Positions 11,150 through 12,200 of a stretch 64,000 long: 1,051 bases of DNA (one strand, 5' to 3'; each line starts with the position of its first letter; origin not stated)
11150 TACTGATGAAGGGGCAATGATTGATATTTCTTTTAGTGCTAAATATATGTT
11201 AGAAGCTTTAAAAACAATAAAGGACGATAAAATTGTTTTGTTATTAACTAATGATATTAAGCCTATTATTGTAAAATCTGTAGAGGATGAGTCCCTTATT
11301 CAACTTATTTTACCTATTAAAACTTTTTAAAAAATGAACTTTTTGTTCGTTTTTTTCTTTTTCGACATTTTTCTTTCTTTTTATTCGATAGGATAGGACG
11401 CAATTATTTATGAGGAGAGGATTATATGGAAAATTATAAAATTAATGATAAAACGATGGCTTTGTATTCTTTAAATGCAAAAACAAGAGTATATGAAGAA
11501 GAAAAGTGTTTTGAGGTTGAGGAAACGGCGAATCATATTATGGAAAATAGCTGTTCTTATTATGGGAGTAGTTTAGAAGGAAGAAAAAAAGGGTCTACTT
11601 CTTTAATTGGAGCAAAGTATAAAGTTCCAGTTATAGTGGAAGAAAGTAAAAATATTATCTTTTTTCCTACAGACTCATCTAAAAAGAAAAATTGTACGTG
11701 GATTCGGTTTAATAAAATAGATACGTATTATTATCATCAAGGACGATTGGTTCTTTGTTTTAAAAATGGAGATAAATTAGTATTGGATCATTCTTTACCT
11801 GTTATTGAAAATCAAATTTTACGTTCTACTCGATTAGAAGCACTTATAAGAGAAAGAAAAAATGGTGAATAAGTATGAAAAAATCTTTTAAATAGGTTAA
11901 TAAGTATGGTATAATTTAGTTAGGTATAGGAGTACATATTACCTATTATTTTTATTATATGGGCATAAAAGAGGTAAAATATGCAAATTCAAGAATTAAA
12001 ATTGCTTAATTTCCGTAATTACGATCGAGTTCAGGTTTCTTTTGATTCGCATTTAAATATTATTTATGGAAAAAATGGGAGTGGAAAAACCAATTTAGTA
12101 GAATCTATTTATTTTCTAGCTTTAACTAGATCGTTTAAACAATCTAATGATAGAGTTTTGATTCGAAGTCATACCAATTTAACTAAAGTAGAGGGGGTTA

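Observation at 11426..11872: ComK-family gene in the dnaN-recF slot of the origin operon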

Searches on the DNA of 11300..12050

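Call 26: search_rna_families(source=window, start=11300, end=12050, threshold=evalue, max_evalue=10)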
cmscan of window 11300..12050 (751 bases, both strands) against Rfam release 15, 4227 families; matches with E-value up to 10: 4.
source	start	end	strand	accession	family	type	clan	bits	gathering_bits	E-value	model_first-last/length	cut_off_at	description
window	11923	12022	+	RF01590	plasmodium_snoR14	Gene; snRNA; snoRNA; CD-box;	-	23.7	90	1.7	28-123/127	no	small nucleolar RNA snoR14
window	11572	11643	+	RF02062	STnc361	Gene; sRNA;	-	22.9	80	0.55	1-150/150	no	Salmonella enterica sRNA STnc361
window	11555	11626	+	RF01429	snoR130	Gene; snRNA; snoRNA; CD-box;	-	16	40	5.5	1-122/122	no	small nucleolar RNA snoR130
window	11641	11711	+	RF02478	GlsR10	Gene; snRNA; snoRNA; CD-box;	-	14.9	75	5.5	1-68/68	no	Small nucleolar RNA GlsR10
